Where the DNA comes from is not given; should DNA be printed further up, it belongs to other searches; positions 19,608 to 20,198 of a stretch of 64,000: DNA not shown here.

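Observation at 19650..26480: Family of small XhlA-like coiled-coil/TM-anchor genes in repeat-rich arrays on both sides of a giant secreted-protein gene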

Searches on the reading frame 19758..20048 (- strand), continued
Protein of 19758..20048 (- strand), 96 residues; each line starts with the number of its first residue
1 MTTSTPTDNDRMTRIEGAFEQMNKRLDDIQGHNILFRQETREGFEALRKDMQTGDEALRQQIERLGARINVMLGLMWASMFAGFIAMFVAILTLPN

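Call 44: search_solved_structures(query=A4, max_evalue=1)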
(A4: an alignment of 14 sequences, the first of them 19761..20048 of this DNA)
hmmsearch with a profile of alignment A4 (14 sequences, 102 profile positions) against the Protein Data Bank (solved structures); distinct sequences matched with E-value up to 1: 42.
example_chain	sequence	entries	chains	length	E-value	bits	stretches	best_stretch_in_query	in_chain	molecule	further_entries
2lem_A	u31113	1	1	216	0.00011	25.6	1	25-72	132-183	Apolipoprotein A-I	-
6h9l_A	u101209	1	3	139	0.00035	24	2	31-79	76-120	Uncharacterized protein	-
3k2s_A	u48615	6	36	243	0.00051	23.4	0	51-51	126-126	Apolipoprotein A-I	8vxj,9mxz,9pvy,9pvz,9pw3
4v6m_A0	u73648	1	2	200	0.00058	23.3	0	24-72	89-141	Apolipoprotein A-I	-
6pts_A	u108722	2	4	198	0.00058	23.3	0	24-72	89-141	Apolipoprotein A-I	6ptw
3r2p_A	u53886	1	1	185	0.0006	23.2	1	24-74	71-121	Apolipoprotein A-I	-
1av1_A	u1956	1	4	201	0.00061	23.2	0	24-72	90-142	APOLIPOPROTEIN A-I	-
2msc_A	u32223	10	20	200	0.00061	23.2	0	24-72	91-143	Apolipoprotein A-I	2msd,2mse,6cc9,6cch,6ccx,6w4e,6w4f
7kjr_C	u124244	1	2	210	0.00099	22.5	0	24-72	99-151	Apolipoprotein A-I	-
8eqs_C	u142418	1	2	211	0.001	22.5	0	24-72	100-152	Apolipoprotein A-I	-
6clz_B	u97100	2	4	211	0.0014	22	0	24-72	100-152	Apolipoprotein A-I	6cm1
2n5e_A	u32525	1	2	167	0.0038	20.7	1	24-77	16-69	Apolipoprotein A-I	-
8qyy_A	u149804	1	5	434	0.01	19.3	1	12-85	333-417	Anti-phage defense ZorAB system ZorA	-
6xor_A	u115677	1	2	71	0.019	18.4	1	12-61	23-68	Protein swallow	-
5fd9_A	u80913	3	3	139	0.047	17.1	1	5-73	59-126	Vacuolar-sorting protein SNF7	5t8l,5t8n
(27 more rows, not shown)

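Call 46: search_protein_families(library=ncbifam, proteins=[P0005, P0007, P0008, P0010, P0014, P0021, P0025, P0031, P0036, P0039], max_evalue=0.001)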
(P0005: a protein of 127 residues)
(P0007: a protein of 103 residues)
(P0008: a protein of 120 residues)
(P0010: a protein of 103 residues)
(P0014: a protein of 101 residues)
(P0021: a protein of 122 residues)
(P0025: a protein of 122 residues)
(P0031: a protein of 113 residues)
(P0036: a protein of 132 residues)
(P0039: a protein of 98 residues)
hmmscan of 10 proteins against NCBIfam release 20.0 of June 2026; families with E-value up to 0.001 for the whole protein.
P0005 (127 aa): 4 families
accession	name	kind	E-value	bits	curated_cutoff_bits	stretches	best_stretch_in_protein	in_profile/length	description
TIGR04211.1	SH3_and_anchor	equivalog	1.8e-06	27.7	65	1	3-123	59-182/198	TIGR04211 family SH3 domain-containing protein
NF033885.1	conj_TraP_IncI1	equivalog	0.00011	22.1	135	1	4-85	56-135/217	conjugal transfer protein TraP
NF011925.1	PRK15396.1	subfamily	0.00027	21.1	108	0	62-91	41-71/78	major outer membrane lipoprotein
NF045487.1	ASRP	equivalog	0.00042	19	300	1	7-101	373-465/593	archaea-specific SMC-related protein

P0007 (103 aa): 0 families

P0008 (120 aa): 1 family
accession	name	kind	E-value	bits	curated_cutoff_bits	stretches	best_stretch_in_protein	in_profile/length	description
NF041291.1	StbC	equivalog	6.2e-06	26.6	100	1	21-118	21-120/122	plasmid stabilization protein StbC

P0010 (103 aa): 0 families

P0014 (101 aa): 0 families

P0021 (122 aa): 3 families
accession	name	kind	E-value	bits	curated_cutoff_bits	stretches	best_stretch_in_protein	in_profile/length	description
NF047515.1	SpiroCoCo_C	equivalog_domain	0.00037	19.8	125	1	12-94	22-101/313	SpiroCoCo family coiled-coil protein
NF045487.1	ASRP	equivalog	0.00051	18.8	300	1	4-89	369-452/593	archaea-specific SMC-related protein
NF033915.0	antiphage_ZorA_2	subfamily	0.00097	18.3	100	0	14-96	295-377/383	anti-phage ZorAB system protein ZorA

P0025 (122 aa): 3 families
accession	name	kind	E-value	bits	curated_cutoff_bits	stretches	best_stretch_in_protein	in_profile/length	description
NF045487.1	ASRP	equivalog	7.7e-07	28.1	300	1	4-104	389-491/593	archaea-specific SMC-related protein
TIGR04211.1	SH3_and_anchor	equivalog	1.1e-05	25.2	65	1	4-119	65-183/198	TIGR04211 family SH3 domain-containing protein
NF052504.1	sll1863_fam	domain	0.00037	20.6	35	1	7-91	6-90/93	sll1863 family stress response protein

P0031 (113 aa): 0 families

P0036 (132 aa): 1 family
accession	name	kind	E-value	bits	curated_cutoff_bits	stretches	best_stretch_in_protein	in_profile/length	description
NF052504.1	sll1863_fam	domain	2.7e-05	24.3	35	0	39-110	14-88/93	sll1863 family stress response protein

P0039 (98 aa): 0 families

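Call 47: predict_structure(alignment_id=A3)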
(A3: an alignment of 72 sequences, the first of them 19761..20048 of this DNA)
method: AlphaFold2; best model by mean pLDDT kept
length: 96 residues; sequences in the alignment: 72
mean_pLDDT: 95.5   pTM: 0.59
mean pLDDT of the five models: 95.5, 95.4, 94.6, 94.4, 93.0
residues with pLDDT >= 90: 88; 70-90: 6; 50-70: 2; < 50: 0
segments of 3 or more residues with pLDDT < 50: none
pLDDT, mean of each block of 10 residues (from residue 1): 80 95 97 98 98 98 98 98 98 92
secondary structure, 60 per line:
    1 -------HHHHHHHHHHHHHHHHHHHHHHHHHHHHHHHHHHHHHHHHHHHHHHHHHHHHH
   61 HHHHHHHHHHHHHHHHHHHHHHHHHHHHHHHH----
elements in order: H8-92

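Call 48: find_related_loci(query=A4, collection=viral_contigs, flank=8000)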
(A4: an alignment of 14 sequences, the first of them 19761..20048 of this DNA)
Query A4 (96 aa) in viral_contigs; peptide patterns used: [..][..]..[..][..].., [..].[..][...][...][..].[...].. (x = any residue, [..] = any of these).
27 stretches matched a pattern, but none encodes a relative of the query by tblastn (E <= 1e-3).

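Call 62: search_protein_families(library=pfam, proteins=[P0041, P0046, P0054, P0034, P0055, P0016], max_evalue=0.01)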
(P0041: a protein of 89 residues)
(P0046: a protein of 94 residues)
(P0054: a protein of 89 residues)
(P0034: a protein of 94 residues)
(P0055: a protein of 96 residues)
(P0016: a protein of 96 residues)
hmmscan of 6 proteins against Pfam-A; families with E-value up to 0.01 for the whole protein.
P0041 (89 aa): 7 families
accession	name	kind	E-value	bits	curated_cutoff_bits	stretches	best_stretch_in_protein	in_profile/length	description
PF05377.16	FlaC_arch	-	0.00023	21.9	27.8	0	2-38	3-39/55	Flagella accessory protein C (FlaC)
PF04513.17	Baculo_PEP_C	-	0.00026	21.5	38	1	9-62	34-91/140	Baculovirus polyhedron envelope protein, PEP, C terminus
PF09763.15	Sec3_CC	-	0.002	18.4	27.1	1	4-44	26-66/133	Exocyst complex component Sec3, coiled-coil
PF18982.5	JetA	-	0.003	16.6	26.2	1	6-61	228-282/434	Wadjet protein JetA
PF07195.17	FliD_C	-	0.0035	17.3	25.4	1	11-54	188-231/236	Flagellar hook-associated protein 2 C-terminus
PF23831.1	DUF7201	-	0.0072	16.5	27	0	5-65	37-104/142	Coiled-coil region of unknown function (DUF7201)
PF07889.17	DUF1664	-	0.0099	16.4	34.6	0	4-42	85-123/124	Protein of unknown function (DUF1664)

P0046 (94 aa): 11 families
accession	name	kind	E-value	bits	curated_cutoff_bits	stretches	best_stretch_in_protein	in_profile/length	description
PF23991.1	DUF7310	-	4.1e-05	24.4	40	0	4-35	27-58/83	Coiled-coil region of unknown function (DUF7310)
PF04513.17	Baculo_PEP_C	-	7.1e-05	23.3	38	1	10-88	34-112/140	Baculovirus polyhedron envelope protein, PEP, C terminus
PF16526.10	CLZ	-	7.8e-05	23.4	26.7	1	4-46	28-70/71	C-terminal leucine zipper domain of cyclic nucleotide-gated channels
PF01442.23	Apolipoprotein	-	0.0002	21.6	90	1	2-70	65-130/190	Apolipoprotein A1/A4/E domain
PF01920.25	Prefoldin_2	-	0.0012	19.2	27.6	1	3-42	65-104/106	Prefoldin subunit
PF04108.17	ATG17_like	-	0.0032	17.5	43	1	14-69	38-181/355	Autophagy protein ATG17-like domain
PF16326.10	ABC_tran_CTD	-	0.0039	17.8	32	1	16-68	10-59/69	ABC transporter C-terminal domain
PF11083.13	Relaxase_C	-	0.0062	17.2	30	0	40-68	23-51/125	C-terminal helical hairpin domain from relaxase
PF04102.17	SlyX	-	0.0065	17.5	30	0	5-47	8-50/67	SlyX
PF19191.5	HEF_HK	-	0.0096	16.8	24.1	0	20-63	14-59/67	HEF_HK domain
PF08317.16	Spc7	-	0.0096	15.7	34.5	0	8-65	134-190/196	Spc7 kinetochore protein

P0054 (89 aa): 6 families
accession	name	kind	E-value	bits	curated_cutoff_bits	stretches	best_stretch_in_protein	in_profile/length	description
PF13997.11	YqjK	-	0.00017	22.4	28.1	1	2-31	5-34/73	YqjK-like protein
PF16526.10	CLZ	-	0.00061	20.6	26.7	1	3-50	23-70/71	C-terminal leucine zipper domain of cyclic nucleotide-gated channels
PF23991.1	DUF7310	-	0.0024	18.8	40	0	7-49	40-82/83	Coiled-coil region of unknown function (DUF7310)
PF11239.13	DUF3040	-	0.0032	18.1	24.7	0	39-84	12-62/84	Protein of unknown function (DUF3040)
PF10241.14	KxDL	-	0.0067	17.1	27.2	0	26-63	24-61/86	Uncharacterized conserved protein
PF04513.17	Baculo_PEP_C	-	0.0068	16.9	38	1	13-61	33-81/140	Baculovirus polyhedron envelope protein, PEP, C terminus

P0034 (94 aa): 19 families
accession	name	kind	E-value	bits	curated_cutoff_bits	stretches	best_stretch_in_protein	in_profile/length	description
PF12795.12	MscS_porin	-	1.1e-06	28.8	34.4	1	9-63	81-135/238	Mechanosensitive ion channel porin domain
PF02090.21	SPAM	-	0.00019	21.8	35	1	5-70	4-68/142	Salmonella surface presentation of antigen gene type M protein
PF11932.13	DUF3450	-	0.00022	21.1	32.6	1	3-77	34-107/241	Protein of unknown function (DUF3450)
PF16331.10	TolA_bind_tri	-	0.00048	20.6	30.1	1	4-57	2-55/76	TolA binding protein trimerisation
PF04977.20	DivIC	-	0.0007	19.8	28.9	1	20-60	17-57/80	Septum formation initiator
PF04513.17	Baculo_PEP_C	-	0.001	19.6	38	1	4-73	65-131/140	Baculovirus polyhedron envelope protein, PEP, C terminus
PF10779.14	XhlA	-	0.0013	19.3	34.7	0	22-83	6-67/67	Haemolysin XhlA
PF03148.19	Tektin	-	0.0014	17.9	34.3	1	4-64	249-309/383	Tektin family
PF07889.17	DUF1664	-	0.0016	18.9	34.6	1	3-66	56-119/124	Protein of unknown function (DUF1664)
PF04102.17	SlyX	-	0.0019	19.3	30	1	22-65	5-48/67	SlyX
PF25526.1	LIP-1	-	0.0019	18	34.1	1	2-66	20-84/250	Liprin-alpha-like coiled coil domain 2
PF16888.10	YwqH-like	-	0.002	18.8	33.7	0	24-61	85-122/123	YwqH-like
PF04912.19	Dynamitin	-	0.0034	17.2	31.8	1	1-64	219-285/396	Dynamitin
PF23203.1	KIF21A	-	0.0072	16.5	28.5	1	6-60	55-109/161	KIF21A-like domain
PF05377.16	FlaC_arch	-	0.0074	17.1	27.8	0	23-57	3-37/55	Flagella accessory protein C (FlaC)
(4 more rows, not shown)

P0055 (96 aa): 7 families
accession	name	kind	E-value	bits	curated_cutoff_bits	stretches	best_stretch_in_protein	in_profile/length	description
PF23991.1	DUF7310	-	4.7e-05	24.2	40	0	32-71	16-53/83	Coiled-coil region of unknown function (DUF7310)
PF16526.10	CLZ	-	0.00019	22.2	26.7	1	4-48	23-67/71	C-terminal leucine zipper domain of cyclic nucleotide-gated channels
PF04513.17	Baculo_PEP_C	-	0.00047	20.7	38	1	9-72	39-103/140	Baculovirus polyhedron envelope protein, PEP, C terminus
PF06825.17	HSBP1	-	0.0012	19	28.6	0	30-71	2-43/51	Heat shock factor binding protein 1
PF05377.16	FlaC_arch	-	0.0019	19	27.8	0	13-50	1-38/55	Flagella accessory protein C (FlaC)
PF04102.17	SlyX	-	0.0032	18.5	30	0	4-52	2-50/67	SlyX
PF01442.23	Apolipoprotein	-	0.0053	16.9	90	1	11-71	65-126/190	Apolipoprotein A1/A4/E domain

P0016 (96 aa): 0 families

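Call 76: search_protein_families(library=padloc, proteins=[window:19761-20048:-, P0005, P0008, P0012, P0021], max_evalue=0.01)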
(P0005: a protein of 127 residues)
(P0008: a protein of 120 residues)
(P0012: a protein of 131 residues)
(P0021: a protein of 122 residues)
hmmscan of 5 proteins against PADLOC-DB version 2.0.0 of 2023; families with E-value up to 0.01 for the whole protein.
window:19761-20048:- (96 aa): 1 family
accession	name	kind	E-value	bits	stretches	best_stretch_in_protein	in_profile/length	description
PDLC00603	ZorA1|ZorA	-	0.0027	14.3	1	12-83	331-402/727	MotA/ExbB/TolQ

P0005 (127 aa): 5 families
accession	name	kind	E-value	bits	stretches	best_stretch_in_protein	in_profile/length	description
PDLC00637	ZorA2|ZorA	-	0.0012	15.7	1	3-100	273-371/420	MotA/ExbB/TolQ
PDLC03843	LeoC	-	0.0017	16.5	1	30-120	105-198/207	-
PDLC00640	ZorA2|ZorA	-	0.0051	13.5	1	9-88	424-500/590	MotA/ExbB/TolQ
PDLC03841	LeoBC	-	0.006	13.7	1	33-118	387-466/601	-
PDLC01085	C3a181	-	0.0075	14.2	1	27-109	63-142/226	Diadenylate cyclase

P0008 (120 aa): 4 families
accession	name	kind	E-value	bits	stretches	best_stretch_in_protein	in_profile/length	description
PDLC00601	ZorA1|ZorA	-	0.0014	15.4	1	13-93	552-631/699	MotA/ExbB/TolQ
PDLC03859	LmuB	-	0.0051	14.1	1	4-81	340-418/611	-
PDLC00637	ZorA2|ZorA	-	0.0051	13.7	1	2-92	272-363/420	MotA/ExbB/TolQ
PDLC02747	PbeC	-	0.0068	13.3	1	4-91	212-297/632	PbeC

P0012 (131 aa): 5 families
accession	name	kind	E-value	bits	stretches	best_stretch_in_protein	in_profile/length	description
PDLC03839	LeoA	-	8.4e-05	19.8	1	13-107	273-366/559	-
PDLC04894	PDC-S06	-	0.00013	18.7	1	6-108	276-375/740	-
PDLC00648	ZorA3|ZorA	-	0.00054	16.8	1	12-106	365-459/692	MotA/ExbB/TolQ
PDLC03841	LeoBC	-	0.0033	14.6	1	13-107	360-449/601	-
PDLC00603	ZorA1|ZorA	-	0.0079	12.8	1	11-85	468-542/727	MotA/ExbB/TolQ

P0021 (122 aa): 6 families
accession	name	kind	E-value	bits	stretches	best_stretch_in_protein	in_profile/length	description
PDLC00601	ZorA1|ZorA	-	0.00099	15.9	1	15-98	323-406/699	MotA/ExbB/TolQ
PDLC03859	LmuB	-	0.0021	15.3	1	6-92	362-451/611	-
PDLC03863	LmuB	-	0.0022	14.7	1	2-80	353-433/610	-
PDLC00550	JetC2|JetC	-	0.003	13.3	1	5-99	736-830/1355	DUF3584 domain; MukB-like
PDLC03839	LeoA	-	0.0035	14.5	1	6-99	286-383/559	-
PDLC03843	LeoC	-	0.007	14.5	1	16-116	101-203/207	-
